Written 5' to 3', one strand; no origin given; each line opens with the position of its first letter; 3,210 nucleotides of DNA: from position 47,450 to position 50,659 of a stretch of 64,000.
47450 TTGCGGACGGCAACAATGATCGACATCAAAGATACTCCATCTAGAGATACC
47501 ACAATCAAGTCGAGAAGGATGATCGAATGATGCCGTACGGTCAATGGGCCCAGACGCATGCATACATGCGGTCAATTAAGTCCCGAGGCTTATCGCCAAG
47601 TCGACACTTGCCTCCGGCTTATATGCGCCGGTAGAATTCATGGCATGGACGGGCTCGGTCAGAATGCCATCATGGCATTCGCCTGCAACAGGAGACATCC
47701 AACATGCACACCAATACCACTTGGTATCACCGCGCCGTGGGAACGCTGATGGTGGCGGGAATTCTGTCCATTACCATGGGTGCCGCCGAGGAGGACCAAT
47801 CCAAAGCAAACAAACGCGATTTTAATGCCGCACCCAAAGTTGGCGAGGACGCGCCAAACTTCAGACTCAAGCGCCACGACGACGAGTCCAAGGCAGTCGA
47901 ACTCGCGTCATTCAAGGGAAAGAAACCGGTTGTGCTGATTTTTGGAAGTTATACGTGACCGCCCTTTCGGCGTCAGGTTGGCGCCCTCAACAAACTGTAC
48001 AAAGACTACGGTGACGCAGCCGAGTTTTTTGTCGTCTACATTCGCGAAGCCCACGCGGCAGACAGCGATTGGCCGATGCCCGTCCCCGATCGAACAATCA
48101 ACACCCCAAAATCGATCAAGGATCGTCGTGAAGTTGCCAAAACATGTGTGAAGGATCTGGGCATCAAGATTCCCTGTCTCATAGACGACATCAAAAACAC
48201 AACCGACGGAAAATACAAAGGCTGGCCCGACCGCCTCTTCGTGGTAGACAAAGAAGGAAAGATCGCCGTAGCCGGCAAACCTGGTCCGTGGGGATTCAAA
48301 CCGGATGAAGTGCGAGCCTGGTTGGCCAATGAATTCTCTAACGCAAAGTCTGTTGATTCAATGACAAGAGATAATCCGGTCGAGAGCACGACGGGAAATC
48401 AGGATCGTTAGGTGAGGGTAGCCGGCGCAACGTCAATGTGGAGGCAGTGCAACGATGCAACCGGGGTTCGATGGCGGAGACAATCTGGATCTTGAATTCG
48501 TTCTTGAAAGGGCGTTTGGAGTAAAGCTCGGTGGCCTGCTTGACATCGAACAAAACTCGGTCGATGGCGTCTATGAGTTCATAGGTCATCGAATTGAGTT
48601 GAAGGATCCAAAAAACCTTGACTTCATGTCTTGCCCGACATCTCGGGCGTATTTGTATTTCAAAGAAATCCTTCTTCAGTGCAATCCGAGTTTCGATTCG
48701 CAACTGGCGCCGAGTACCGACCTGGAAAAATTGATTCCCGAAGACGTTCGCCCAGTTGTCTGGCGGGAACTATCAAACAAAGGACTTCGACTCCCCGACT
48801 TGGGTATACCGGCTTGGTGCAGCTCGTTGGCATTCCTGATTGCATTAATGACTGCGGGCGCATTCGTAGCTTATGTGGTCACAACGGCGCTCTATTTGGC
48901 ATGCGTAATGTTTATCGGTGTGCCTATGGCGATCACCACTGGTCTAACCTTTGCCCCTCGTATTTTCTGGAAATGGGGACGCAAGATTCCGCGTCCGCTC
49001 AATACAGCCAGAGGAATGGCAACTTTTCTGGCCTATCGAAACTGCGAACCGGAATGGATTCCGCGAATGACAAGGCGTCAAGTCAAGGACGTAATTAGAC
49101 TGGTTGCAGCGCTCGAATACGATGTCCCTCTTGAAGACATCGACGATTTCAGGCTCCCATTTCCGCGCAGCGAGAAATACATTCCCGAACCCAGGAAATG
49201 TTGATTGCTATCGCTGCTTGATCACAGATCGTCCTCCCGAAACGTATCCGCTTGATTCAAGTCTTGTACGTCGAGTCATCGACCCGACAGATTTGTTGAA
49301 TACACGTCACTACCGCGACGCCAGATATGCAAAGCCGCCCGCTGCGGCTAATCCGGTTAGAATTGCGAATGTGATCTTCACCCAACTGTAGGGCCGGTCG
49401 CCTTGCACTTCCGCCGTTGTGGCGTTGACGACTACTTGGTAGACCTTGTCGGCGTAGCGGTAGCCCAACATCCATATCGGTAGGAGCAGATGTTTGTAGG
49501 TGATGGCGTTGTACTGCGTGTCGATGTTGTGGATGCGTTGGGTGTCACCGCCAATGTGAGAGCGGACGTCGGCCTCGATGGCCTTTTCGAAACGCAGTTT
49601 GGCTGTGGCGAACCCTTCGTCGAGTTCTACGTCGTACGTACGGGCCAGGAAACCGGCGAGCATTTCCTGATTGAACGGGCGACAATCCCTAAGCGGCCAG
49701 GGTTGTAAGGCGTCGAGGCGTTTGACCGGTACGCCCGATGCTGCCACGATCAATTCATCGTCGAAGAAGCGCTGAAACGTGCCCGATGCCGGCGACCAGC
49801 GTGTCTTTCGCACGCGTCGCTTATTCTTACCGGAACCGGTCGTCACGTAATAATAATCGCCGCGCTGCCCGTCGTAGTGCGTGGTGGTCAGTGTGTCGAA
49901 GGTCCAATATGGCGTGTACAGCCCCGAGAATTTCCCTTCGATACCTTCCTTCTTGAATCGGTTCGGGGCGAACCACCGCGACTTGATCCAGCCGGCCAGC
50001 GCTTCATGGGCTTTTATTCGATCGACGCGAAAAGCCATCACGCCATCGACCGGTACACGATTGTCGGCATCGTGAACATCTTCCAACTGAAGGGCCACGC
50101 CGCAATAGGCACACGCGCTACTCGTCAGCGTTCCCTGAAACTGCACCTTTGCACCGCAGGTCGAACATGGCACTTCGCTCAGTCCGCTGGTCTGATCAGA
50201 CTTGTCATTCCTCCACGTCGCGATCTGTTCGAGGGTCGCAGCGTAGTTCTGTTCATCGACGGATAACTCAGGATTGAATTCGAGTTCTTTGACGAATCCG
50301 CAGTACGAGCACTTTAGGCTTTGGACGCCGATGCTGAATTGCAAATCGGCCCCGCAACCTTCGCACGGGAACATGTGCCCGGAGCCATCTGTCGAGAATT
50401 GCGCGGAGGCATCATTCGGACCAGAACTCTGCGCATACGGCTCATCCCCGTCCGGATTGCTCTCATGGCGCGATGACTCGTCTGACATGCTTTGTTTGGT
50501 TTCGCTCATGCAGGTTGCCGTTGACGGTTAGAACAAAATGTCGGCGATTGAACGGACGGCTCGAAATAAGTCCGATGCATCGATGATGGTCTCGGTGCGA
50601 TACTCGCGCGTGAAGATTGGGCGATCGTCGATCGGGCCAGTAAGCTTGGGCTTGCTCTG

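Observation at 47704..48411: Candidate deiodinase-like selenoprotein with an in-frame UGA at the active site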

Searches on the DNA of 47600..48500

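Call 59: search_rna_families(source=window, start=47600, end=48500, threshold=evalue, max_evalue=10)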
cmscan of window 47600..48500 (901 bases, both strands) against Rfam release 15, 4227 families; matches with E-value up to 10: 2.
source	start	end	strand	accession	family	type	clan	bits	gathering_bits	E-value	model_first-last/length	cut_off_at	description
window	48035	48055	-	RF01111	SBWMV2_UPD-PKk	Cis-reg;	-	19.3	35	0.71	1-21/21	no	Pseudoknot of upstream pseudoknot domain (UPD) of the 3'UTR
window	47653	47706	-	RF02475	GlsR6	Gene; snRNA; snoRNA; CD-box;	-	11.8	75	7.3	1-59/59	no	Small nucleolar RNA GlsR6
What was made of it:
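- On Prokaryotic deiodinase-like selenoprotein family: Rfam has no bacterial SECIS model that matched (call 59).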

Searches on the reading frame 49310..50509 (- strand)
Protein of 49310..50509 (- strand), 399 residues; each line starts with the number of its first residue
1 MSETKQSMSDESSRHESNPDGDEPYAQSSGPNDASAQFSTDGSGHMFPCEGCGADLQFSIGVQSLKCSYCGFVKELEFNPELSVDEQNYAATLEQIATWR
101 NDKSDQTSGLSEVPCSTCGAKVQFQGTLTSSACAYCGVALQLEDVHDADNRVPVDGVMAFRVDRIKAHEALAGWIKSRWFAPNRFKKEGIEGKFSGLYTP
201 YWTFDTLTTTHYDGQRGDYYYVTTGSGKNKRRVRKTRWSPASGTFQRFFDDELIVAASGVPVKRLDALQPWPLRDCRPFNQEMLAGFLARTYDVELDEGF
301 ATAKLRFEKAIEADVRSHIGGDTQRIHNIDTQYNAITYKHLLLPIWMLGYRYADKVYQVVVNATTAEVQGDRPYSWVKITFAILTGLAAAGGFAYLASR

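Call 28: search_protein_families(library=pfam, proteins=[window:49310-50509:-], max_evalue=0.001)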
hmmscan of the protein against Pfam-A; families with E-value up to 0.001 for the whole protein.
window:49310-50509:- (399 aa): 0 families

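Call 74: find_encoding_contigs(protein=window:49310-50509:-, flank=3000, max_places=3)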
Protein window:49310-50509:- (399 aa): 2 contigs read that carry it; 1 place shown.
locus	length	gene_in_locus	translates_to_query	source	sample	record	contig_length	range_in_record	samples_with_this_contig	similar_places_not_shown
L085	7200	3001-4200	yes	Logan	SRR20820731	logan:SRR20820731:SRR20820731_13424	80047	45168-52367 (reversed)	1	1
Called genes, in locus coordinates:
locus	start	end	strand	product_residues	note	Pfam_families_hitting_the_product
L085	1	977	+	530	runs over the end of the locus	PF00342:PGI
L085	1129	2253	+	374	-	PF13421:Band_7_1, PF01145:Band_7, PF14237:GYF_2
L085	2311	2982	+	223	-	PF12773:DZR (faint), PF13453:Zn_ribbon_TFIIB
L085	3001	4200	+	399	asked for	-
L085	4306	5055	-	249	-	-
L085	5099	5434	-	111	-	PF00837:T4_deiodinase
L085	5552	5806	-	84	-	-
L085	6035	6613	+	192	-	PF00227:Proteasome (weak)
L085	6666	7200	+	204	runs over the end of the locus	-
